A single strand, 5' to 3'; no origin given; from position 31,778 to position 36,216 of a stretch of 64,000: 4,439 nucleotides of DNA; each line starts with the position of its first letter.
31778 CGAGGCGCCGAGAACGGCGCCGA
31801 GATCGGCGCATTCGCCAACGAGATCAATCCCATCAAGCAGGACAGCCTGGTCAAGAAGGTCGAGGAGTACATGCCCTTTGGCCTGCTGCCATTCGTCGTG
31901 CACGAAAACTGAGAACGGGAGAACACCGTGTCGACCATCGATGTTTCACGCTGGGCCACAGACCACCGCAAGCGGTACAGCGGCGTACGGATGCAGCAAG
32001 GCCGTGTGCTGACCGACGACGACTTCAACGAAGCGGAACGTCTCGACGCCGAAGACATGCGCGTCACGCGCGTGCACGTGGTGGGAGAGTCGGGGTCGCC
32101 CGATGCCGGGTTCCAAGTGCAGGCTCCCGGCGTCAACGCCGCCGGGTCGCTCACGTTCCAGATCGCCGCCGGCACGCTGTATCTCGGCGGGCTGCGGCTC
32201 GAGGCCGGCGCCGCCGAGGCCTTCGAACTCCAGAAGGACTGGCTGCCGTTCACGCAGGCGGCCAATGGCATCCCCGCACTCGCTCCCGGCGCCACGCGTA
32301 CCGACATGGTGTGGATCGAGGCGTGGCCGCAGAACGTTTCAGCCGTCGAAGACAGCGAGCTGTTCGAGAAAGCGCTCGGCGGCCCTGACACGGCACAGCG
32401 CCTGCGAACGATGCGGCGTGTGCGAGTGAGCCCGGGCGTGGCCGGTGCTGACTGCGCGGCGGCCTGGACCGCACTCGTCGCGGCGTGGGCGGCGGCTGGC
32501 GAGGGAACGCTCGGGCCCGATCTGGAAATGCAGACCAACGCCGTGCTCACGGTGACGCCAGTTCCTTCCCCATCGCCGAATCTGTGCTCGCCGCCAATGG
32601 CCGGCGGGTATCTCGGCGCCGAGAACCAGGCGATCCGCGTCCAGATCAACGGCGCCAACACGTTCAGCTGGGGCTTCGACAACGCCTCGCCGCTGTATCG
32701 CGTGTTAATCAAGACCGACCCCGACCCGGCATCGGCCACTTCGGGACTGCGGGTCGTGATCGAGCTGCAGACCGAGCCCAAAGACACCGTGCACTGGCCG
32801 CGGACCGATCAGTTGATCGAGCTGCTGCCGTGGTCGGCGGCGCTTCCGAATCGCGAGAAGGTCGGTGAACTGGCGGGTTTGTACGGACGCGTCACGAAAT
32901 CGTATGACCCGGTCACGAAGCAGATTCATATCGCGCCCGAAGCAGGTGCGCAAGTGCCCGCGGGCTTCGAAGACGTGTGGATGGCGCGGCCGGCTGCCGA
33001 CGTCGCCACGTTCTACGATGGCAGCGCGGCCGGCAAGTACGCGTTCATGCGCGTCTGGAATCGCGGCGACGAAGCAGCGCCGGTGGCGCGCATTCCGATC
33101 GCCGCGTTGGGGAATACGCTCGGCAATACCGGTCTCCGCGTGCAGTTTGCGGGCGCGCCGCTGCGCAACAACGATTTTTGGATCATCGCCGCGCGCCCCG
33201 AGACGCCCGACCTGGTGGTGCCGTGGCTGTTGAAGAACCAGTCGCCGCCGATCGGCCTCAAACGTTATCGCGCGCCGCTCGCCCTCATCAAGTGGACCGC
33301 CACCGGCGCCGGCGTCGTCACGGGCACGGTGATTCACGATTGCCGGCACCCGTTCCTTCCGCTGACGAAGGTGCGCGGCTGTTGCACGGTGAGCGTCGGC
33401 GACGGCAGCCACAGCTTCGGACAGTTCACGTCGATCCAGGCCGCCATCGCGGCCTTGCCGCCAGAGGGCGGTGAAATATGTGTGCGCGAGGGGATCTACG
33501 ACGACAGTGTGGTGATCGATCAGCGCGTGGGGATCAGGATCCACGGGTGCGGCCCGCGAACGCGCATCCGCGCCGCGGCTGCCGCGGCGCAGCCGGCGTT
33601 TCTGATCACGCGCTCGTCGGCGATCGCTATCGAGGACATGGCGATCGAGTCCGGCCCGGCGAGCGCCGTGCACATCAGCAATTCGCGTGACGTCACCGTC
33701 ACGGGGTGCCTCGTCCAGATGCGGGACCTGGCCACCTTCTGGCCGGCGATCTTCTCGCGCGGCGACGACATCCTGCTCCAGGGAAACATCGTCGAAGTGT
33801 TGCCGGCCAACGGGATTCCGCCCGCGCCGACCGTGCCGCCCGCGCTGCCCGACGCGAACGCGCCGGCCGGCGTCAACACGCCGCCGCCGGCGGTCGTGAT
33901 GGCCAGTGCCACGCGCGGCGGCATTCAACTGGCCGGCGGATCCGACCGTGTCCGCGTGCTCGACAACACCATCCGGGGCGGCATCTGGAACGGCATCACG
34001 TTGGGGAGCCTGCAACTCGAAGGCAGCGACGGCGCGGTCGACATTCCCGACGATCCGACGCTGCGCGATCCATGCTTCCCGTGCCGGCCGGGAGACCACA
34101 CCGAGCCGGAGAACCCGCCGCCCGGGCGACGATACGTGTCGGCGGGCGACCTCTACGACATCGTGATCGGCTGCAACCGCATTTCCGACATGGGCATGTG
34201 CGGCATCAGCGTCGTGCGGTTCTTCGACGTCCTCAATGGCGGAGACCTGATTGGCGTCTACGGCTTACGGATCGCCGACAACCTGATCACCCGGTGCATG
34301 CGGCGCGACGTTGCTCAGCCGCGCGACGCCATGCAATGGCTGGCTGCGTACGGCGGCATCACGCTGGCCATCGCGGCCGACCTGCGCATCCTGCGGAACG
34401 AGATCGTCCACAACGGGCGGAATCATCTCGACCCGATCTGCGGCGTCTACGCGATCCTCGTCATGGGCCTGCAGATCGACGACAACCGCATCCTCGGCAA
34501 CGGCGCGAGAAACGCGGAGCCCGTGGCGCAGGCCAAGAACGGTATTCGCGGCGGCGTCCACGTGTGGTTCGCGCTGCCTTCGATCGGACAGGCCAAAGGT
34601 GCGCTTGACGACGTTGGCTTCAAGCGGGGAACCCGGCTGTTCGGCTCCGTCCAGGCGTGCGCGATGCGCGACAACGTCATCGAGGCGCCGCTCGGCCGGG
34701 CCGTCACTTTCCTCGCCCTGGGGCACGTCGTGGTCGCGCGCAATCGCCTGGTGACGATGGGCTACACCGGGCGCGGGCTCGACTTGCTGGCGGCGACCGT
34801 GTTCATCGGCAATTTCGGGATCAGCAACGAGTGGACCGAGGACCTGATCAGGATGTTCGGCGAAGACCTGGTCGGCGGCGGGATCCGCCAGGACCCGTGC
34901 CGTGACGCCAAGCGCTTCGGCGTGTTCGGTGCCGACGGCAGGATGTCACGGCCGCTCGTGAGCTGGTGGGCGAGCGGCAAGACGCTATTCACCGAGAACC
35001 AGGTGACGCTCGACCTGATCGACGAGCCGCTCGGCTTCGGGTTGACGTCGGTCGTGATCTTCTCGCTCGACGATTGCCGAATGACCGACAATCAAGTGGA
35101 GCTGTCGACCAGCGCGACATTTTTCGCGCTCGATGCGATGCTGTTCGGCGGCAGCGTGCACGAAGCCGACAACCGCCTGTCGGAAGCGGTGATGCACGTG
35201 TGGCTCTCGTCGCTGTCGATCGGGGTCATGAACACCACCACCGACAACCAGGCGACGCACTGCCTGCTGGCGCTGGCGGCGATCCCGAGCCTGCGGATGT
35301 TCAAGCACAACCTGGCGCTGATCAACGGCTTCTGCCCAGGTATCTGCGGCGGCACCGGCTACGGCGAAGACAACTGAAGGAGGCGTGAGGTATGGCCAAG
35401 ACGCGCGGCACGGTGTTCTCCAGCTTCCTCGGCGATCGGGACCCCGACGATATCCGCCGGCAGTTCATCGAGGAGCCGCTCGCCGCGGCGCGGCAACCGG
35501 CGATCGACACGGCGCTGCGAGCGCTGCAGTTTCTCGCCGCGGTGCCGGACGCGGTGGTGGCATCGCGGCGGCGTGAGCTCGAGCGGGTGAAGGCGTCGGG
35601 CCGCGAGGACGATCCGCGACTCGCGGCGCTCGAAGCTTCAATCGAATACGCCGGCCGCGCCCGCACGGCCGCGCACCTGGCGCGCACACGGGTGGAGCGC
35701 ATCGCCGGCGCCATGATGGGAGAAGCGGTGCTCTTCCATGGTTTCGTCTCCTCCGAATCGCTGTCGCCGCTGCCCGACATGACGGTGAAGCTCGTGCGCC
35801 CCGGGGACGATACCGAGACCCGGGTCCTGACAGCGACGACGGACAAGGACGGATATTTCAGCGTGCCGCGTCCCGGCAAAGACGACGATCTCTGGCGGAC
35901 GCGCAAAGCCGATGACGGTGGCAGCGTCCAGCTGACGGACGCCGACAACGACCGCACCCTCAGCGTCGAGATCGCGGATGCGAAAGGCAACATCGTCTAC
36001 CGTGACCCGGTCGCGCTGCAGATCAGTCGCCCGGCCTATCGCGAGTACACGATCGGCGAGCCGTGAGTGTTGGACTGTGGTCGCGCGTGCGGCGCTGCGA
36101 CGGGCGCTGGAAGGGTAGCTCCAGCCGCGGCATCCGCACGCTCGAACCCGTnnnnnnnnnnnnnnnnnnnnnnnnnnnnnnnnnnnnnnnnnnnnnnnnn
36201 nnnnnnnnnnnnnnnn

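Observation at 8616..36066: Complete extracellular contractile injection system (eCIS) locus in a probable acidobacterial chromosome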

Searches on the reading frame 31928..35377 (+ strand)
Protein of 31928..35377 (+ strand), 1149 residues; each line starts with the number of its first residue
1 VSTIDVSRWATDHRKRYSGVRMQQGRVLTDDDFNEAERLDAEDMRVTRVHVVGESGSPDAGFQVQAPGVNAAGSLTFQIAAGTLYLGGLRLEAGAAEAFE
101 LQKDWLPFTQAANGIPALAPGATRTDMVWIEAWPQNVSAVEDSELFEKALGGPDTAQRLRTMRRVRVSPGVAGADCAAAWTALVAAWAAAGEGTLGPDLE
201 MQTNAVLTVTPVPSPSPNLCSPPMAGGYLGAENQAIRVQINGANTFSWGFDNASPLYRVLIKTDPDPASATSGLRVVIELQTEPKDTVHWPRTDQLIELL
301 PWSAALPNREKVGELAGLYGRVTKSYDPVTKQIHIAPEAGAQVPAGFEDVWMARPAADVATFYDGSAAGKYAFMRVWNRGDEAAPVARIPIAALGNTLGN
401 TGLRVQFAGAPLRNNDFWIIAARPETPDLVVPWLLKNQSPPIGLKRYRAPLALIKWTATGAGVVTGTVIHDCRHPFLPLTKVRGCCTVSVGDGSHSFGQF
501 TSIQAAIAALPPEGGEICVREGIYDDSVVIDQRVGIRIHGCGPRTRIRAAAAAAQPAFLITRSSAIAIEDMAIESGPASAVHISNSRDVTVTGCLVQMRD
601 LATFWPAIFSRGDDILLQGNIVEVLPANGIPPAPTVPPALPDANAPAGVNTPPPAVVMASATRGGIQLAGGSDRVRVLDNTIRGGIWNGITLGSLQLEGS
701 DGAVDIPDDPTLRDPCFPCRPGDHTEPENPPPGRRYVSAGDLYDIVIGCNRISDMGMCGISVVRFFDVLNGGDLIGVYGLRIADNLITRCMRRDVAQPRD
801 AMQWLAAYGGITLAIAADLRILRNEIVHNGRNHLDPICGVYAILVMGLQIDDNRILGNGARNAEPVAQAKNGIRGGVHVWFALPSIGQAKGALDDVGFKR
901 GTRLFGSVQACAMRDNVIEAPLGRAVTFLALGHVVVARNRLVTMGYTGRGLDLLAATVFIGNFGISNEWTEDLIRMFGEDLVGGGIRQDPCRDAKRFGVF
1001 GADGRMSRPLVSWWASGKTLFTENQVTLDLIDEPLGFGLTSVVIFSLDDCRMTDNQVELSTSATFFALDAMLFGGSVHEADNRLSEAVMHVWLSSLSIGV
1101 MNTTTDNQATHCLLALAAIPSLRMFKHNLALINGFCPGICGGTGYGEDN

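Call 4: search_protein_families(library=pfam, proteins=[window:31928-35377:+], max_evalue=0.01)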
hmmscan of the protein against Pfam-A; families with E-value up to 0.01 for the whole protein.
window:31928-35377:+ (1149 aa): 2 families
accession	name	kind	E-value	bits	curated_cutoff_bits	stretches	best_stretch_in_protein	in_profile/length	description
PF20129.4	DUF6519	-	1.3e-08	34.3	22.4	1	5-193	4-200/593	Family of unknown function (DUF6519)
PF13229.12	Beta_helix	-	7.3e-06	26.1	25.9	0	532-622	22-110/158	Right handed beta helix region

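Call 28: find_homologous_proteins(query=window:31928-35377:+, max_evalue=0.00001)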
Query window:31928-35377:+ (1149 aa): 1007 proteins with E <= 0.00001 among 8000 candidates; the best 120 are listed.
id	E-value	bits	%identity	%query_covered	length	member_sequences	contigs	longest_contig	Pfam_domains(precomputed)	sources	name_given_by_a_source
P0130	0.0e+0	2647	100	100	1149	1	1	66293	PF13229.13,PF20129.5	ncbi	-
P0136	0.0e+0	2262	86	100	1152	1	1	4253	PF13229.13,PF20129.5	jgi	jgi:hypothetical protein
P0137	0.0e+0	1755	67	100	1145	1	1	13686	PF13229.13,PF20129.5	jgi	jgi:uncharacterized protein DUF6519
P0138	0.0e+0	1699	65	100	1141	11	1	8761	PF13229.13,PF20129.5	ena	-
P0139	0.0e+0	1407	57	100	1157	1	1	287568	PF13229.13,PF20129.5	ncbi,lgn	ncbi:MAG: DUF6519 domain-containing protein [Burkholderiales bacterium]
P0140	0.0e+0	1367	56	100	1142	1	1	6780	PF13229.13,PF20129.5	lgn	-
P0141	0.0e+0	1362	57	100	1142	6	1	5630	PF13229.13,PF20129.5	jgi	jgi:hypothetical protein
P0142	0.0e+0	1357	56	99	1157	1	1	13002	PF13229.13,PF20129.5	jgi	jgi:hypothetical protein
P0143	0.0e+0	1341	56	99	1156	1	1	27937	PF13229.13,PF20129.5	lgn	-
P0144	0.0e+0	1341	55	100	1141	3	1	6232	PF13229.13,PF20129.5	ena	-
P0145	0.0e+0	1340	56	100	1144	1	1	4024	PF13229.13,PF20129.5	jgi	-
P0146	0.0e+0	1339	56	100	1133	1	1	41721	PF13229.13,PF20129.5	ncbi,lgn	-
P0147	0.0e+0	1338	56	100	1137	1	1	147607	PF13229.13,PF20129.5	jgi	jgi:Family of unknown function (DUF6519)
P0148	0.0e+0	1337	56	99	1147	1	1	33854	PF13229.13,PF20129.5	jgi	jgi:hypothetical protein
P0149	0.0e+0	1337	56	99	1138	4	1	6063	PF20129.5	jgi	-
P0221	4.4e-295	1000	47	100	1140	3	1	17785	PF13229.13,PF20129.5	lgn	-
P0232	8.2e-291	986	46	100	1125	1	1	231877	PF13229.13,PF20129.5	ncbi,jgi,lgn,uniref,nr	ncbi:hypothetical protein SAMN02745857_00766 [Andreprevotia lacus DSM 23236]|jgi:hypothetical protei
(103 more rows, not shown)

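Call 29: find_encoding_contigs(protein=P0139, flank=10000, max_places=2)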
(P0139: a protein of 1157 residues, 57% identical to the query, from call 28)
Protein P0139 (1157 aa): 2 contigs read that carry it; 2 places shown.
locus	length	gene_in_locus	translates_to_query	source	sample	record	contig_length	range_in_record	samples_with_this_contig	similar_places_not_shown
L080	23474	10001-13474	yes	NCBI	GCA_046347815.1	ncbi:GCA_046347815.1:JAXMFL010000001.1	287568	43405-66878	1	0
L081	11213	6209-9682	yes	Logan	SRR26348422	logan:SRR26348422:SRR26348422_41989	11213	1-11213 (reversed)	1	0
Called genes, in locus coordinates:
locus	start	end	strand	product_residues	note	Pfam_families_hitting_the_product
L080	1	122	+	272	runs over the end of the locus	-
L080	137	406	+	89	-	-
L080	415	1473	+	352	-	-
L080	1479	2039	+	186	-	PF04717:Phage_base_V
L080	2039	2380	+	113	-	-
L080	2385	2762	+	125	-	PF04965:GPW_gp25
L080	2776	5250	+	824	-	-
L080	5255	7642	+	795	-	-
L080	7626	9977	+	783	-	-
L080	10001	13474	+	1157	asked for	PF20129:DUF6519 (weak), PF13229:Beta_helix (faint)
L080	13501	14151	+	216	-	PF13620:CarboxypepD_reg (faint)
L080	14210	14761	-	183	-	PF16694:Cytochrome_P460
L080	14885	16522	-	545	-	PF00027:cNMP_binding, PF01266:DAO (weak), PF01946:Thi4 (weak), PF07992:Pyr_redox_2, PF12831:FAD_oxidored (weak), PF13450:NAD_binding_8 (weak), PF13738:Pyr_redox_3, PF00070:Pyr_redox, +2 more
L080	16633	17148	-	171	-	-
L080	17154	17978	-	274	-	PF00561:Abhydrolase_1, PF12146:Hydrolase_4, PF12697:Abhydrolase_6, PF00326:Peptidase_S9 (faint)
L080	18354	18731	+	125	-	PF00072:Response_reg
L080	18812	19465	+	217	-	PF00072:Response_reg, PF08281:Sigma70_r4_2 (weak), PF00196:GerE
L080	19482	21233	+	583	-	PF01590:GAF, PF13185:GAF_2, PF00989:PAS, PF08448:PAS_4, PF13188:PAS_8 (weak), PF13426:PAS_9, PF00512:HisKA, PF02518:HATPase_c, +1 more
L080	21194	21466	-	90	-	PF02148:zf-UBP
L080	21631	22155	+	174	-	PF01625:PMSR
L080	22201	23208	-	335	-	PF00561:Abhydrolase_1, PF12697:Abhydrolase_6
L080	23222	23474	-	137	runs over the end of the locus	-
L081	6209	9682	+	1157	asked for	PF20129:DUF6519 (weak), PF13229:Beta_helix (faint)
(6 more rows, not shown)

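Call 30: find_encoding_contigs(protein=P0232, flank=10000, max_places=2)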
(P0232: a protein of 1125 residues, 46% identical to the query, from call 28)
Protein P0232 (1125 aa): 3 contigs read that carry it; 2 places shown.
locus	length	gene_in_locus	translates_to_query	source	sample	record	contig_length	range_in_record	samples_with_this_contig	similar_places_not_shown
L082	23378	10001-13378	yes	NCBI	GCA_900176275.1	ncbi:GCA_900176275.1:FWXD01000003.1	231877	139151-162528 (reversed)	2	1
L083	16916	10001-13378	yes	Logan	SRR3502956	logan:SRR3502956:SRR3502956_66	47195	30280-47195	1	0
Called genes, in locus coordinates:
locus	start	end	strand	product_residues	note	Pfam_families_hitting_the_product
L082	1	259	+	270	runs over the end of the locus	-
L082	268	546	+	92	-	-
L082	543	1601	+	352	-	PF05954:Phage_GPD (weak)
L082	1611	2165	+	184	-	PF04717:Phage_base_V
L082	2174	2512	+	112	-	-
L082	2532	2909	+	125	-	PF04965:GPW_gp25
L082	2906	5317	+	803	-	-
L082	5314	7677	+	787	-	-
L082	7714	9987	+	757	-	-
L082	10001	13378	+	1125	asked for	PF20129:DUF6519 (weak), PF13229:Beta_helix (faint)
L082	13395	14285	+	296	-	-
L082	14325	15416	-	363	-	PF00072:Response_reg, PF13487:HD_5, PF01966:HD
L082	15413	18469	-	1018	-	PF00989:PAS, PF08447:PAS_3, PF08448:PAS_4 (weak), PF13426:PAS_9, PF12860:PAS_7, PF00512:HisKA, PF02518:HATPase_c, PF00072:Response_reg, +1 more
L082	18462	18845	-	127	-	PF00072:Response_reg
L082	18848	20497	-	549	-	PF02743:dCache_1, PF00512:HisKA, PF02518:HATPase_c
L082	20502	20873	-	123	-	-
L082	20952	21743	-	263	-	PF00072:Response_reg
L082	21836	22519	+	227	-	PF00072:Response_reg, PF00196:GerE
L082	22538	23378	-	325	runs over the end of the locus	PF00140:Sigma70_r1_2, PF04542:Sigma70_r2, PF04539:Sigma70_r3 (weak), PF04545:Sigma70_r4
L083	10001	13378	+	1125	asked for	PF20129:DUF6519 (weak), PF13229:Beta_helix (faint)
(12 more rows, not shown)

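Call 37: search_protein_families(library=ncbifam, proteins=[window:31928-35377:+], max_evalue=0.01)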
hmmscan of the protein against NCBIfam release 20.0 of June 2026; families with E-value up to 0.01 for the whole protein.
window:31928-35377:+ (1149 aa): 0 families

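Call 66: search_protein_families(library=pfam, proteins=[L080:7626-9974:+, L082:7714-9984:+, L082:268-543:+], max_evalue=0.1)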
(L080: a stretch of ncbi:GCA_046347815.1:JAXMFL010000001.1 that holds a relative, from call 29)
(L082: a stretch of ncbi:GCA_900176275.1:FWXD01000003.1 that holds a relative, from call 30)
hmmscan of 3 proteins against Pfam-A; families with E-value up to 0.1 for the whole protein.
L080:7626-9974:+ (783 aa): 0 families

L082:7714-9984:+ (757 aa): 0 families

L082:268-543:+ (92 aa): 0 families

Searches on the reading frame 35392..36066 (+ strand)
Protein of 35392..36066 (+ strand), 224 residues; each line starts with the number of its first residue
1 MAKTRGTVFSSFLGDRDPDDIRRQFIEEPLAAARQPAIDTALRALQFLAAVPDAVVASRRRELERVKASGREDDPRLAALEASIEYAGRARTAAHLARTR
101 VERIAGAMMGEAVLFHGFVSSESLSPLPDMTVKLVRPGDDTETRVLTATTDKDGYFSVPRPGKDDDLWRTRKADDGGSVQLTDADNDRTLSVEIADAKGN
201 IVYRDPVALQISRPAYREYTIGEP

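Call 4: search_protein_families(library=pfam, proteins=[window:35392-36066:+], max_evalue=0.01)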
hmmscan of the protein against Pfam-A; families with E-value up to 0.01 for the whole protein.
window:35392-36066:+ (224 aa): 1 family
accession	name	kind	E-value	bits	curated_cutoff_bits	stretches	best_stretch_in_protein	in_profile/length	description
PF13620.12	CarboxypepD_reg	-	6.4e-05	23.7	32.3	1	116-159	3-43/82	Carboxypeptidase regulatory-like domain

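Call 36: search_protein_families(library=ncbifam, proteins=[window:35392-36066:+], max_evalue=0.01)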
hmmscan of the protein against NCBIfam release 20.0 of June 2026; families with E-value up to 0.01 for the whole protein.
window:35392-36066:+ (224 aa): 0 families

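Call 91: search_protein_families(library=phrogs, proteins=[window:35392-36063:+], max_evalue=0.01)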
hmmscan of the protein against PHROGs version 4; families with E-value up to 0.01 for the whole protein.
window:35392-36063:+ (224 aa): 0 families
